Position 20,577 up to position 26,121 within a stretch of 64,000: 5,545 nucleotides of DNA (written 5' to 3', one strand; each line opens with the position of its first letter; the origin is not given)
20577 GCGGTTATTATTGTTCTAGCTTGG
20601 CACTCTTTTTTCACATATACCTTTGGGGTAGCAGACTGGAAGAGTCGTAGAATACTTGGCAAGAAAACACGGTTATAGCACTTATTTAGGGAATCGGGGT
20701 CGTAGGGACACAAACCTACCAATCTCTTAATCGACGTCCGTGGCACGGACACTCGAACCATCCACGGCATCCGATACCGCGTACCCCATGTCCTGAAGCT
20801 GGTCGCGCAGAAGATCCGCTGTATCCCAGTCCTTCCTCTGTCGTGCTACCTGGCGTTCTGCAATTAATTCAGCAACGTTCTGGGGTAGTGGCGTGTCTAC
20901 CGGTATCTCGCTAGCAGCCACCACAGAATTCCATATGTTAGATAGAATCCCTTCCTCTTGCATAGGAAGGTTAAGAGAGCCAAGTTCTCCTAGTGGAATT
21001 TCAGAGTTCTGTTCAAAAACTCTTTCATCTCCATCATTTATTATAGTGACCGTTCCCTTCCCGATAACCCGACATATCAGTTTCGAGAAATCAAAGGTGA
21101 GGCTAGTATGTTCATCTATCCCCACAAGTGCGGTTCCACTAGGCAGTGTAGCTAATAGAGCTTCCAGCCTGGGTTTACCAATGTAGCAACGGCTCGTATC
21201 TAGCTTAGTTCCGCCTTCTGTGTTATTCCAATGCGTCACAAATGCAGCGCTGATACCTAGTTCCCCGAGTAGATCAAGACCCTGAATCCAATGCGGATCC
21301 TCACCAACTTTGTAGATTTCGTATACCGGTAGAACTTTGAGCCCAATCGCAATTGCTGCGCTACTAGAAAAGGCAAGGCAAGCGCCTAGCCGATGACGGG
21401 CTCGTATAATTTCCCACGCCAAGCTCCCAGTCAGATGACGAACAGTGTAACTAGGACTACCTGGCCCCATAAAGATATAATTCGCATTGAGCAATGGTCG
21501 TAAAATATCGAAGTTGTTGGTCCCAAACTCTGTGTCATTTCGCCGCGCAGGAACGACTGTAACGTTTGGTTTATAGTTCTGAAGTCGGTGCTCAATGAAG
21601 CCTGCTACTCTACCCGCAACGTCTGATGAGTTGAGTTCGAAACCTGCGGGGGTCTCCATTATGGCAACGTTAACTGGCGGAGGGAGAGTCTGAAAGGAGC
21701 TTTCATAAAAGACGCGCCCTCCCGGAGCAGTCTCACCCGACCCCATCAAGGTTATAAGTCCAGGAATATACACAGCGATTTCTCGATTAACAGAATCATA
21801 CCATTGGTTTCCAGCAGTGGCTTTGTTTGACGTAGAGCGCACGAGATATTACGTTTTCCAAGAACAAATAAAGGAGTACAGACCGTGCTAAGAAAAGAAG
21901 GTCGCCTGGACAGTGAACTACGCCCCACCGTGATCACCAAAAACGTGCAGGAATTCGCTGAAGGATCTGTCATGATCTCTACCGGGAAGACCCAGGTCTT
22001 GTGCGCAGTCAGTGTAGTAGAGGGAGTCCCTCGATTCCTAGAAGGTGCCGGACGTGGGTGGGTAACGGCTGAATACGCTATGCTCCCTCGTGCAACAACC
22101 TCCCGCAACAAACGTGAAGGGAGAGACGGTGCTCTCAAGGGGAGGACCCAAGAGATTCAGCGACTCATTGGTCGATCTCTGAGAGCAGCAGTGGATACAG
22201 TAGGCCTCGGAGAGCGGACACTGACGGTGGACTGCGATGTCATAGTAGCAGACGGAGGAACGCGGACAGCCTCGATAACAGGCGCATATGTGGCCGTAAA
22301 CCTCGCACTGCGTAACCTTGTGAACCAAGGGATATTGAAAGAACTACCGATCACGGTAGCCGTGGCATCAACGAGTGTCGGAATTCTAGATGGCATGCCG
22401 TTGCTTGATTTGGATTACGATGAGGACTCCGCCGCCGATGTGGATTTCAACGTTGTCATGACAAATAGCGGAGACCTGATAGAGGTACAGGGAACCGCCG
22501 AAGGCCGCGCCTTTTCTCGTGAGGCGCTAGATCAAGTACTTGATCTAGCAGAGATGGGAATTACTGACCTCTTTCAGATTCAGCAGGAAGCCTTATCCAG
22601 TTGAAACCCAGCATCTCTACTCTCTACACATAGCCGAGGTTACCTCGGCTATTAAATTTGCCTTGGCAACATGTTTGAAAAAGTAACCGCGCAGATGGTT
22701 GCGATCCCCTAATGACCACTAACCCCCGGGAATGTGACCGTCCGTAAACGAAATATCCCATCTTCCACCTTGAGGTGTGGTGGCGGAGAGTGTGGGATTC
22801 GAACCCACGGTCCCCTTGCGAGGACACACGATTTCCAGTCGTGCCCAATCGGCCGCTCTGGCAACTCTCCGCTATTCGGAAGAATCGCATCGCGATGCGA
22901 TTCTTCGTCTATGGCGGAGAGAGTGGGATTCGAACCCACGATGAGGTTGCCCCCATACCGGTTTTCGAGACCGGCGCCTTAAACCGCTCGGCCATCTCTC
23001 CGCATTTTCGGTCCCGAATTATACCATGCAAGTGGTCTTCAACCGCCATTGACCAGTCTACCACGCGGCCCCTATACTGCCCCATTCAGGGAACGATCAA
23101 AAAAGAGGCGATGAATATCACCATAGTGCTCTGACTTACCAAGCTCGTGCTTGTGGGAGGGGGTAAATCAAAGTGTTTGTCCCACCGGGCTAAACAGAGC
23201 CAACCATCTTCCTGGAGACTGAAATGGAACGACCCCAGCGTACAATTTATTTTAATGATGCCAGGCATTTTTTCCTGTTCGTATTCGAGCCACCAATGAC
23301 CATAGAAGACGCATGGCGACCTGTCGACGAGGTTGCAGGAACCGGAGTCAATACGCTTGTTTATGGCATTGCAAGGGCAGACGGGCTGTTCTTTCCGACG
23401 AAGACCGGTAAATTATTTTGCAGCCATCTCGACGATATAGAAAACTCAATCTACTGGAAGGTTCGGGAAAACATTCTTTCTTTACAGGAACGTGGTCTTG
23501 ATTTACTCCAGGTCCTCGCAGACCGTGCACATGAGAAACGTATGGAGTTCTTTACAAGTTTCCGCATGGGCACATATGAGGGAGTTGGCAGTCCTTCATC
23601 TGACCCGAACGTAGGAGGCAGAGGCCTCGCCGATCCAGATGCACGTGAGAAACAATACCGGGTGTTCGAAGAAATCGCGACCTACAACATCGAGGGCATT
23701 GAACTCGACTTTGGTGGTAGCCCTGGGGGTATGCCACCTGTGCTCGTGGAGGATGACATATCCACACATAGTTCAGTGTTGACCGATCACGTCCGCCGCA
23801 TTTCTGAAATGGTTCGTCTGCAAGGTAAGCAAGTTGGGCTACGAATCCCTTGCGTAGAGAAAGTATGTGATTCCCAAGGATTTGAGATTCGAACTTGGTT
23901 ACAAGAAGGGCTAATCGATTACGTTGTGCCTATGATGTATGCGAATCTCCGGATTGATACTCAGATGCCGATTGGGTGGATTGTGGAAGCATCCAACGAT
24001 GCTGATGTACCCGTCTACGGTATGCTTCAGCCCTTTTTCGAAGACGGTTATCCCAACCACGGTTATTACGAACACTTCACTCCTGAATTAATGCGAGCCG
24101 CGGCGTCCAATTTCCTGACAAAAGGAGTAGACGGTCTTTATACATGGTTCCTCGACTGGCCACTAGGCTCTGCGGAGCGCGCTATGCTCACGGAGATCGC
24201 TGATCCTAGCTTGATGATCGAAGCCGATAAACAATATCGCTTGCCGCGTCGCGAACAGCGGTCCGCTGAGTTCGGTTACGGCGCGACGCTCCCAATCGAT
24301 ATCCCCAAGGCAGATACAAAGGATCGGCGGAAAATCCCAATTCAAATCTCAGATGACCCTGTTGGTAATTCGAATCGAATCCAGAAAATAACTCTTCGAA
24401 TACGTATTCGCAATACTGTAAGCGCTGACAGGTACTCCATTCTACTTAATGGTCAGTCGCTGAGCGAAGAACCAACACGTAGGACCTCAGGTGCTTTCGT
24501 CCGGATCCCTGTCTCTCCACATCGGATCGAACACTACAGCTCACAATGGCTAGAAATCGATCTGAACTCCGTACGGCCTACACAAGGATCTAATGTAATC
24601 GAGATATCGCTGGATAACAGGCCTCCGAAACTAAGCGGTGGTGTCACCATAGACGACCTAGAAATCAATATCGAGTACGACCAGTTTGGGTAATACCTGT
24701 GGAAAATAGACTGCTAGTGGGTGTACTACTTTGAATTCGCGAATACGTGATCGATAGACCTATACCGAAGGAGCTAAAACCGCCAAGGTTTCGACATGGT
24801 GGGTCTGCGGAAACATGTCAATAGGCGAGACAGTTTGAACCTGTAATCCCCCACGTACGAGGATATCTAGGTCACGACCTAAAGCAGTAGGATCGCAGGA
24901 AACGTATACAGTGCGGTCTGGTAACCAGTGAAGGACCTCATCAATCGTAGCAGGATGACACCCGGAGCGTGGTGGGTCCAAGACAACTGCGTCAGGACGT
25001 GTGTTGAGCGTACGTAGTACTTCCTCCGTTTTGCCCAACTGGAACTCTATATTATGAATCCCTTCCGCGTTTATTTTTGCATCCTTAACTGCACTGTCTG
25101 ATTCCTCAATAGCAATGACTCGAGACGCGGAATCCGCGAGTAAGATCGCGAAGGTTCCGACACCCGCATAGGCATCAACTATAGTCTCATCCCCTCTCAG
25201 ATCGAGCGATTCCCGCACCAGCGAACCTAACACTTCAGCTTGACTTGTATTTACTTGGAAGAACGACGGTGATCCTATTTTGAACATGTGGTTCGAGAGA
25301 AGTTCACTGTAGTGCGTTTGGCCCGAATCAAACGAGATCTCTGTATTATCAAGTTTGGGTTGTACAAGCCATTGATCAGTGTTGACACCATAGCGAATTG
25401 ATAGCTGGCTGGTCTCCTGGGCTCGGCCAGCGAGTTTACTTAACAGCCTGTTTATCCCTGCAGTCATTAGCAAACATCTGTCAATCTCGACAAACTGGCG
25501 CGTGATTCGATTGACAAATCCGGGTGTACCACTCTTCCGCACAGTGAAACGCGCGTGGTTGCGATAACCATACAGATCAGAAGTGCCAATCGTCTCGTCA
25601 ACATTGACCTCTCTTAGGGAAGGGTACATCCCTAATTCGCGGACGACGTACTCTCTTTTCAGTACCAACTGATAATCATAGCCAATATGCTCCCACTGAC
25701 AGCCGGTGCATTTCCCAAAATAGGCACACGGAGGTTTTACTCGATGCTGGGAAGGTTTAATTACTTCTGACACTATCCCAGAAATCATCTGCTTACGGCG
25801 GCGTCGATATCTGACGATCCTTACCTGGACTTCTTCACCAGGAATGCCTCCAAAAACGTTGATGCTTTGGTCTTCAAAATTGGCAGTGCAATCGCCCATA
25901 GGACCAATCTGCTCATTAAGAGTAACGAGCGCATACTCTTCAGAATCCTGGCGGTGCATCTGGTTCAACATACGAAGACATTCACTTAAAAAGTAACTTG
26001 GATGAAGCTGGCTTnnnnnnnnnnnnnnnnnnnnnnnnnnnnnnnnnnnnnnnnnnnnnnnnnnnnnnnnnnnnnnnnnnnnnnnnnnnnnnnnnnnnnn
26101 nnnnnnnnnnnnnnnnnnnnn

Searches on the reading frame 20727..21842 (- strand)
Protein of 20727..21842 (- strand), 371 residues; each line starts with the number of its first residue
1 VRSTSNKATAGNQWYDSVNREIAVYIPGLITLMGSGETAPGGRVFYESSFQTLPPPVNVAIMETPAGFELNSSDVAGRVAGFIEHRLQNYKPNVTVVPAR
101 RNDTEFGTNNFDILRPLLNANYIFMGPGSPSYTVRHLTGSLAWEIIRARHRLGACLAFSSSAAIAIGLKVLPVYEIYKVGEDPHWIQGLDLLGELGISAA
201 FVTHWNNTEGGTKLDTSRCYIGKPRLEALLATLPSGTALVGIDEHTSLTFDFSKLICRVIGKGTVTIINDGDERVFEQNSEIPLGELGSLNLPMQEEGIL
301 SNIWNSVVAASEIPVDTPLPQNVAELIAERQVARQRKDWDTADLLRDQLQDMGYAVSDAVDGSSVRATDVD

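Call 52: search_protein_families(library=pfam, proteins=[window:20727-21842:-], max_evalue=0.001)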
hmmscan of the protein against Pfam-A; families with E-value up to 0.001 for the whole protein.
window:20727-21842:- (371 aa): 1 family
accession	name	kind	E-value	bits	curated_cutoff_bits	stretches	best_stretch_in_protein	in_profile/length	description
PF23493.1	CysS_C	-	5.5e-10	39.6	23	1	318-360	3-45/51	Cysteinyl-tRNA ligase anticodon binding domain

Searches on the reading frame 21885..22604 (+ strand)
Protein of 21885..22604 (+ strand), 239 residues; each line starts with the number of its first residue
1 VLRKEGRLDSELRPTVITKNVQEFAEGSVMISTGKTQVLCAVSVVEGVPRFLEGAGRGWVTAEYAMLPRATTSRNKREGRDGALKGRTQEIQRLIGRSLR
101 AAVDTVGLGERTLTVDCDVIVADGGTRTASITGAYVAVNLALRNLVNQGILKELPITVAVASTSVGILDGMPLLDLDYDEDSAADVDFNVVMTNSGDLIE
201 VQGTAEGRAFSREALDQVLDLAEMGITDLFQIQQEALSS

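Call 52: search_protein_families(library=pfam, proteins=[window:21885-22604:+], max_evalue=0.001)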
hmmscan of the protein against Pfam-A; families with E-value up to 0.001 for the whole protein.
window:21885-22604:+ (239 aa): 2 families
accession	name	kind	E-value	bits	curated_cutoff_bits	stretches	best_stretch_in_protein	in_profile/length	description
PF01138.27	RNase_PH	-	3.9e-24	85.9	25.5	1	11-140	1-126/130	3' exoribonuclease family, domain 1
PF03725.20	RNase_PH_C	-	1.7e-12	47.6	20.8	1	160-223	3-65/67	3' exoribonuclease family, domain 2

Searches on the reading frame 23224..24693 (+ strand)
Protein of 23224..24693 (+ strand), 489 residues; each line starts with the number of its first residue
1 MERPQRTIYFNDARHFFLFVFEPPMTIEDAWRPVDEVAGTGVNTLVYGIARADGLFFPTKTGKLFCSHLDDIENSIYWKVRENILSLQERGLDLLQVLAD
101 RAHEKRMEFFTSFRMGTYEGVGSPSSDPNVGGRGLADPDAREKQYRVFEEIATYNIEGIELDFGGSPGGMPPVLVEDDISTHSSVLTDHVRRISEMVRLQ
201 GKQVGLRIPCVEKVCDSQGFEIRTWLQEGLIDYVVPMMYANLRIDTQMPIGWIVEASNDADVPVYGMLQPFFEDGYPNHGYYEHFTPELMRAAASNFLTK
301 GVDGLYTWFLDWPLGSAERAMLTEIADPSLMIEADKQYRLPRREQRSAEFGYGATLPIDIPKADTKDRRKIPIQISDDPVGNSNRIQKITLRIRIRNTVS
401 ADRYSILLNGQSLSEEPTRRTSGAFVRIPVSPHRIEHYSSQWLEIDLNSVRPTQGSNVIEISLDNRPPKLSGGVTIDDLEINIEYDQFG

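Call 52: search_protein_families(library=pfam, proteins=[window:23224-24693:+], max_evalue=0.001)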
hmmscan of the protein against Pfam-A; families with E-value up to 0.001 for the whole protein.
window:23224-24693:+ (489 aa): 1 family
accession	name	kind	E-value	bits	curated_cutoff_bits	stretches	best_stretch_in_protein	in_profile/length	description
PF02638.21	GHL10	-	0.00025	20.7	27.9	0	83-117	60-94/311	Glycosyl hydrolase-like 10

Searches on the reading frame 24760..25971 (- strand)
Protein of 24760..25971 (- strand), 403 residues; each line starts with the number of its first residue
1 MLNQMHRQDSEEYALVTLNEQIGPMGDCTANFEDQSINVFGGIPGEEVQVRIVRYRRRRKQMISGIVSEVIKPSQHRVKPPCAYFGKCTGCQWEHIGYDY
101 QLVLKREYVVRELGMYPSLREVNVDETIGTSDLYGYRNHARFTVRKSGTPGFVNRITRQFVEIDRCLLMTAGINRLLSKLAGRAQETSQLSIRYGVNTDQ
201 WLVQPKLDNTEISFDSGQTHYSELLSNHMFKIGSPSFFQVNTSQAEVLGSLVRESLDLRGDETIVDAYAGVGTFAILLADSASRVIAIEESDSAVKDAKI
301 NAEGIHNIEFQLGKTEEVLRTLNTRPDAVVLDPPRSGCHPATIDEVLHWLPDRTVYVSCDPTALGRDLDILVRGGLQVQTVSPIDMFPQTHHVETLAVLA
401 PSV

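Call 52: search_protein_families(library=pfam, proteins=[window:24760-25971:-], max_evalue=0.001)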
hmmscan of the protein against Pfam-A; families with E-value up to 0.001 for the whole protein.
window:24760-25971:- (403 aa): 5 families
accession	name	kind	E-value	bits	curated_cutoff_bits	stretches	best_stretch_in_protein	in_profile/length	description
PF05958.17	tRNA_U5-meth_tr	-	2.1e-16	60.4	23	1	229-397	171-352/357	tRNA (Uracil-5-)-methyltransferase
PF13847.12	Methyltransf_31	-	1.3e-05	25.4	27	1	260-332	3-81/145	Methyltransferase domain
PF02475.24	TRM5-TYW2_MTfase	-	5e-05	23.8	28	1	261-350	37-127/164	TRM5/TYW2 methyltransferase domain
PF09445.16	Methyltransf_15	-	8e-05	22.7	22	1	262-338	2-84/165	RNA cap guanine-N2 methyltransferase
PF03602.21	Cons_hypoth95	-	0.00065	19.9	24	1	262-336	43-124/182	Conserved hypothetical protein 95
